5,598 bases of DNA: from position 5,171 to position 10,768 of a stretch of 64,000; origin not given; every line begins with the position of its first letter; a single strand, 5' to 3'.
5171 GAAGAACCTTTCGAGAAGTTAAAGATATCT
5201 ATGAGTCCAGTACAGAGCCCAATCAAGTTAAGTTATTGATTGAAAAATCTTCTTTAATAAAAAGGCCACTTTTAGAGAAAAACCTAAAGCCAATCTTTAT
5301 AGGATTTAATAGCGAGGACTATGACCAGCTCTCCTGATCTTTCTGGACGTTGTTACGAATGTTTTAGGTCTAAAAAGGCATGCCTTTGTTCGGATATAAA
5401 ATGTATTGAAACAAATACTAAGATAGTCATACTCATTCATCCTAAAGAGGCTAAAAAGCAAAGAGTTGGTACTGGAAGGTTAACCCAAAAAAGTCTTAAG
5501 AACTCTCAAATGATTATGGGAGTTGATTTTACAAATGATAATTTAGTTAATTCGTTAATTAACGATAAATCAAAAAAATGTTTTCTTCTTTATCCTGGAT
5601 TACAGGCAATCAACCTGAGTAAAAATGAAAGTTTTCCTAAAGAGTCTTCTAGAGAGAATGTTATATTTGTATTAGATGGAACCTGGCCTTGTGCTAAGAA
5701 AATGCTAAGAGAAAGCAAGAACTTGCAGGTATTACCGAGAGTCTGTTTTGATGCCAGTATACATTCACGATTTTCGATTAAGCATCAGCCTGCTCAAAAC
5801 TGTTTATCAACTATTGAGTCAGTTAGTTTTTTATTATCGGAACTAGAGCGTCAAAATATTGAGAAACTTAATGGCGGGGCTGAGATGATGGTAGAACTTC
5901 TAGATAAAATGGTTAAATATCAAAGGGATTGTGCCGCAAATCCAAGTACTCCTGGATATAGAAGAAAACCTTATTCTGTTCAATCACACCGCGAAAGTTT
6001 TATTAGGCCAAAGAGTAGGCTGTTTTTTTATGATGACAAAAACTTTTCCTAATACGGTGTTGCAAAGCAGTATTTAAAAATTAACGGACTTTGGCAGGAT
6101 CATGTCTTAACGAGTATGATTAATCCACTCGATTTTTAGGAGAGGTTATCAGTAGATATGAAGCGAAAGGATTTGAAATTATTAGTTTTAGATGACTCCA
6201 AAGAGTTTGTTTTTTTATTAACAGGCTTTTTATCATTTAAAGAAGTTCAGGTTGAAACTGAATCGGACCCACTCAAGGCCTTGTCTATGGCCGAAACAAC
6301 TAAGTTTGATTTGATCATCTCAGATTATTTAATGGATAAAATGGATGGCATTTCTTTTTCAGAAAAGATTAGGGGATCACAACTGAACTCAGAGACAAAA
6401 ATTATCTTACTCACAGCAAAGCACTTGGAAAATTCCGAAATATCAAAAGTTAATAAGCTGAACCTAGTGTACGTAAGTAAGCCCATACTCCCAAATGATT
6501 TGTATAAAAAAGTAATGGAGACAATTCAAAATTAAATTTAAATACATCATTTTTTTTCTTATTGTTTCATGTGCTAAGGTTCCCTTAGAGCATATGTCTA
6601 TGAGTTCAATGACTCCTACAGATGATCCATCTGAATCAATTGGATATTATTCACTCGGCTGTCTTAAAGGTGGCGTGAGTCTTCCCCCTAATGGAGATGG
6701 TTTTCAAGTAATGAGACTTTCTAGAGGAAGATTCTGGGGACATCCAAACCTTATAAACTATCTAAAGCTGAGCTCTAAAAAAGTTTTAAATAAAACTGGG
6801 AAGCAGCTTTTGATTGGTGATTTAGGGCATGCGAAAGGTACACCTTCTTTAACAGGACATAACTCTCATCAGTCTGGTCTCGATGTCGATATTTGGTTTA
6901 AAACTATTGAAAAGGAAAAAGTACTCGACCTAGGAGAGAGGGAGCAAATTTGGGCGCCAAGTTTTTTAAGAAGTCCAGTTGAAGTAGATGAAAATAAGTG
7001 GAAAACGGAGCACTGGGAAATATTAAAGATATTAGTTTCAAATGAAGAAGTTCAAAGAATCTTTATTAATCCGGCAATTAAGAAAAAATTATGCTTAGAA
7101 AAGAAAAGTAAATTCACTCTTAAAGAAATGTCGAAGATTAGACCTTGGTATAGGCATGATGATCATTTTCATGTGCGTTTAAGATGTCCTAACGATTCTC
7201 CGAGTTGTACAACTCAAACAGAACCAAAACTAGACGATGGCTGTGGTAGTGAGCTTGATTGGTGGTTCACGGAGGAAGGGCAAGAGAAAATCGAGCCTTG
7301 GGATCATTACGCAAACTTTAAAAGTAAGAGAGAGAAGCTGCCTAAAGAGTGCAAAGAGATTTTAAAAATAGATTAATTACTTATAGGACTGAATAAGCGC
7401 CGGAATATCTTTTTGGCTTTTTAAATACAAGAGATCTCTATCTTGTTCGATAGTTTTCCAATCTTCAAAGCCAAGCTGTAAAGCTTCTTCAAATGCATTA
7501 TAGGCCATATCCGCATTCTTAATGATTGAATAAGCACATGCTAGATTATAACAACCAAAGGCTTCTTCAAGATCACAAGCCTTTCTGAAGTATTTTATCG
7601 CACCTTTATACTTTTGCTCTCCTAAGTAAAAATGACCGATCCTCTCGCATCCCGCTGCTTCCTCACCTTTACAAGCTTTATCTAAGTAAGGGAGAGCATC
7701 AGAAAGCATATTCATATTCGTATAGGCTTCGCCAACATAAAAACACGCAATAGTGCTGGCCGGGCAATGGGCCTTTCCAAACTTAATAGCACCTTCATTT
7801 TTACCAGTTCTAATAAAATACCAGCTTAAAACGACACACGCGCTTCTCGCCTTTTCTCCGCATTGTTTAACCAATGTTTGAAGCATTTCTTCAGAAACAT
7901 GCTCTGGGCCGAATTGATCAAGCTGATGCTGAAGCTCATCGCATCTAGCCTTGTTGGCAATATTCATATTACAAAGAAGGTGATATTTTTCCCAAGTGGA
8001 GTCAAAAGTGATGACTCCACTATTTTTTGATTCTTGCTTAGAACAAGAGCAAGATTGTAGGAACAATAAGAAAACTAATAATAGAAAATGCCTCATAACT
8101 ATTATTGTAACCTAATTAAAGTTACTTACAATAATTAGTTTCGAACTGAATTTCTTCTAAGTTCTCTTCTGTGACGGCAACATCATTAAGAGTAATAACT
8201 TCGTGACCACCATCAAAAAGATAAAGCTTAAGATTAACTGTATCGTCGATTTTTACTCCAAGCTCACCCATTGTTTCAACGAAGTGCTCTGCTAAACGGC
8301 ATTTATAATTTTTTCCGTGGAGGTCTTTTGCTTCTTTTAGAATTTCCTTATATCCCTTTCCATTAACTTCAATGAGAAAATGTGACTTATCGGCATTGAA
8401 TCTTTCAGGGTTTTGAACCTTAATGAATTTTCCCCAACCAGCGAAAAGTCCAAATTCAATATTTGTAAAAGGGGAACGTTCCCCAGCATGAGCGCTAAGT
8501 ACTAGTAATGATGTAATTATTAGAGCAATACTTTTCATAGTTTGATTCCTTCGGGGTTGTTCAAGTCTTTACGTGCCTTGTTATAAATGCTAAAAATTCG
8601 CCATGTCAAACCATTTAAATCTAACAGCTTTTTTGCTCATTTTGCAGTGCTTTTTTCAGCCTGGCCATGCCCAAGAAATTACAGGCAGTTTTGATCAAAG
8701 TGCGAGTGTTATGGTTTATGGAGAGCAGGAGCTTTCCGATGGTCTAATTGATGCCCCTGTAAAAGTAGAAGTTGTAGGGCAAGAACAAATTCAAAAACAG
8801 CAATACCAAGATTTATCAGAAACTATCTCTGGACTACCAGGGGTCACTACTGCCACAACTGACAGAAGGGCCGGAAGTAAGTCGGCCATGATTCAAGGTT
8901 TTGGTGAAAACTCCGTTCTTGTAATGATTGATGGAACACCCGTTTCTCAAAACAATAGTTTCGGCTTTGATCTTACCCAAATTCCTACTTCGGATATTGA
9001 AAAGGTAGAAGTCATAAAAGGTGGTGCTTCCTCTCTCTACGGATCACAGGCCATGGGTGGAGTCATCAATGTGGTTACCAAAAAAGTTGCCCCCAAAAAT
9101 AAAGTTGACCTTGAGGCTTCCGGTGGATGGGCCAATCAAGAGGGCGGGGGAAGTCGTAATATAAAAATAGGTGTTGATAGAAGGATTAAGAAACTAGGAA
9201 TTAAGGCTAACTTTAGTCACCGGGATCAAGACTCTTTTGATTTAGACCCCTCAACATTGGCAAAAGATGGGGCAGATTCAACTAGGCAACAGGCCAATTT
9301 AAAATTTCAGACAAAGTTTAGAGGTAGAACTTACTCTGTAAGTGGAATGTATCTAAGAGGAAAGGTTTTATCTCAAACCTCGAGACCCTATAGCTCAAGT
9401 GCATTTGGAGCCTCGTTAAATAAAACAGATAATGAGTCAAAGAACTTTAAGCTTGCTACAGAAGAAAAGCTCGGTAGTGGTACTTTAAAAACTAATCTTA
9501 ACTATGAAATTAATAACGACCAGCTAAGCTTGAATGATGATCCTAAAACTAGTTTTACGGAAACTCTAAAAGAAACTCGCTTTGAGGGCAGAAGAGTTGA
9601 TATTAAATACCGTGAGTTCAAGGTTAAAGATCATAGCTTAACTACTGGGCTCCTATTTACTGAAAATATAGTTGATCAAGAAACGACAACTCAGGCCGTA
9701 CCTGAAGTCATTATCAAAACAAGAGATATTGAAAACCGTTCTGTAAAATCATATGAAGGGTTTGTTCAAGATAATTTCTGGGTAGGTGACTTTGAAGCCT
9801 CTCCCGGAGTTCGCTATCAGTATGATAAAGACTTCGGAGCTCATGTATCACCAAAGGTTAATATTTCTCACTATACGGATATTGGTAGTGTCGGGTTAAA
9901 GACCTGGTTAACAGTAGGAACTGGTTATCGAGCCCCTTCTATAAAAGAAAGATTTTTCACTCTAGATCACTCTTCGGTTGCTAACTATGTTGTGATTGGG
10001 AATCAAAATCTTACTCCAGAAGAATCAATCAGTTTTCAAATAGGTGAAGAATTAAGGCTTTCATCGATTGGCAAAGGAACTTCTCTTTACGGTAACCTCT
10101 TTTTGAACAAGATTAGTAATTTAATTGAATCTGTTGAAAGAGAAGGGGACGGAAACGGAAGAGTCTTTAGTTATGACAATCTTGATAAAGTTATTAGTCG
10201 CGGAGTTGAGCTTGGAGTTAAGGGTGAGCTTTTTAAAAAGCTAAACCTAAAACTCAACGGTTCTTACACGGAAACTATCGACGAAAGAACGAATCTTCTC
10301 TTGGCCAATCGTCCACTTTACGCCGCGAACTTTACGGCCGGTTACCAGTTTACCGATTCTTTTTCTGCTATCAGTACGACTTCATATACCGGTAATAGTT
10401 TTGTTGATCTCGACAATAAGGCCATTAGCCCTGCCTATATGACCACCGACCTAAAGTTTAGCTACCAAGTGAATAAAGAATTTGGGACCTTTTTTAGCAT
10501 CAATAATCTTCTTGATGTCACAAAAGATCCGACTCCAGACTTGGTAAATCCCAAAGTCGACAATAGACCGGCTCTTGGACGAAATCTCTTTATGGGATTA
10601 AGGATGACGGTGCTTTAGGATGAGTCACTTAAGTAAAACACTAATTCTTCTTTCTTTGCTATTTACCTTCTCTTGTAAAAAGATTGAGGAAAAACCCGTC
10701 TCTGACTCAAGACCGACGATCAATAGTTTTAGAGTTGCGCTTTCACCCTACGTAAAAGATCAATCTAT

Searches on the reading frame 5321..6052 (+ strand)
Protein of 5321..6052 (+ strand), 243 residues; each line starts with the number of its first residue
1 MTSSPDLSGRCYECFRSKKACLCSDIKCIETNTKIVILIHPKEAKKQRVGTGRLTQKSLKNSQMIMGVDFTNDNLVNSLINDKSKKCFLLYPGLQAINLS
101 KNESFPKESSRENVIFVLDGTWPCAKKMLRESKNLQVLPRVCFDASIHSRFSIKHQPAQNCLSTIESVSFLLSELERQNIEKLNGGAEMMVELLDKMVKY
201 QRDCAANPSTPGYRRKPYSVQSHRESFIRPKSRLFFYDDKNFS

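Call 76: search_protein_families(library=pfam, proteins=[window:5321-6052:+], max_evalue=0.00001)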
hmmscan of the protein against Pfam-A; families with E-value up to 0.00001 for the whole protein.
window:5321-6052:+ (243 aa): 1 family
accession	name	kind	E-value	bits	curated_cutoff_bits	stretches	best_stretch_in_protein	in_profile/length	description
PF03942.20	DTW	-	6.3e-50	170.1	33.7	1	10-201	3-194/195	DTW domain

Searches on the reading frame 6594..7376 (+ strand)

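Call 76: search_protein_families(library=pfam, proteins=[window:6594-7376:+], max_evalue=0.00001)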
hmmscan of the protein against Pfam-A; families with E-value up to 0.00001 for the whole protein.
window:6594-7376:+ (260 aa): 1 family
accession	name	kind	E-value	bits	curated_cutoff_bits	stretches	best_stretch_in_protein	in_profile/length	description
PF03411.18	Peptidase_M74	-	7.7e-80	268.4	25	1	15-257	1-239/240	Penicillin-insensitive murein endopeptidase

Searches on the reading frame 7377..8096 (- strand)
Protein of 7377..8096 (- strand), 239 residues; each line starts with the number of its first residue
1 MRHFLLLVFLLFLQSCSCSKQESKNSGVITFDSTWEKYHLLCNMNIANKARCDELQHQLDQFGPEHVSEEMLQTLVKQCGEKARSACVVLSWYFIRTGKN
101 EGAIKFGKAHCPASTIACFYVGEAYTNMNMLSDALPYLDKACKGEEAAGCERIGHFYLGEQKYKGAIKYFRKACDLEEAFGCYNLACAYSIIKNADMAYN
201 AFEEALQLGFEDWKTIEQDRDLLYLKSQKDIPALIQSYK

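Call 76: search_protein_families(library=pfam, proteins=[window:7377-8096:-], max_evalue=0.00001)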
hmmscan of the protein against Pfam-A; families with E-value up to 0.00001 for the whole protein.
window:7377-8096:- (239 aa): 3 families
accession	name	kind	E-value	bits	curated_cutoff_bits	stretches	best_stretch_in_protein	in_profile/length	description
PF07719.23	TPR_2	-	4.1e-12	45.7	27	0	148-177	2-31/34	Tetratricopeptide repeat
PF13181.12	TPR_8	-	8.3e-11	41.6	25.7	0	150-178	4-32/34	Tetratricopeptide repeat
PF00515.34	TPR_1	-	1.7e-09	37.5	27.8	0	152-177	6-31/34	Tetratricopeptide repeat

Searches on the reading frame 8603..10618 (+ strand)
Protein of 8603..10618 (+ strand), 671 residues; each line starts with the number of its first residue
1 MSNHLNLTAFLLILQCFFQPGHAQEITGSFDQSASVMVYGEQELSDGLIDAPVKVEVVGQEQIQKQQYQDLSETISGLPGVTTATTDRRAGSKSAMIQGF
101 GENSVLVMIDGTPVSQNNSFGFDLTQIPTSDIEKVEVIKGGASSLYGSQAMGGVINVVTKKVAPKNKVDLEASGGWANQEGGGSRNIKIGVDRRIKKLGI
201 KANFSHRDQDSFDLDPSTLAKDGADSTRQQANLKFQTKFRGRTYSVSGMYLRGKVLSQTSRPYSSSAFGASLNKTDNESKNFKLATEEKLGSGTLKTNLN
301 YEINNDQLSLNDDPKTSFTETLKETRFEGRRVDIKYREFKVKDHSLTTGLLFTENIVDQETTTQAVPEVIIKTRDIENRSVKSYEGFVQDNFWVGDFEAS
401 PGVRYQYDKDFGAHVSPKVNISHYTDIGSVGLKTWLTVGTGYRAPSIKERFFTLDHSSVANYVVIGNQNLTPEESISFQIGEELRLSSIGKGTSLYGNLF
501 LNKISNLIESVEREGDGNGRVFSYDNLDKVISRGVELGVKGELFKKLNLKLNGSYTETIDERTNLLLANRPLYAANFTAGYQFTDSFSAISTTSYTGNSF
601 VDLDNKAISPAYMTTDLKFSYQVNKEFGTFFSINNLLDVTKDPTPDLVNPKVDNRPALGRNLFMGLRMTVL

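Call 74: search_protein_families(library=pfam, proteins=[window:8603-10618:+], max_evalue=0.00001)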
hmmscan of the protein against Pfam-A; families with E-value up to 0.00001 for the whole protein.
window:8603-10618:+ (671 aa): 2 families
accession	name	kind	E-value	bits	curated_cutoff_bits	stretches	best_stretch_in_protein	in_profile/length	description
PF00593.30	TonB_dep_Rec_b-barrel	-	1.3e-39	137.8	27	1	223-636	9-436/436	TonB dependent receptor-like, beta-barrel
PF07715.20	Plug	-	1.8e-28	99.6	23.9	1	49-154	3-107/107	TonB-dependent Receptor Plug Domain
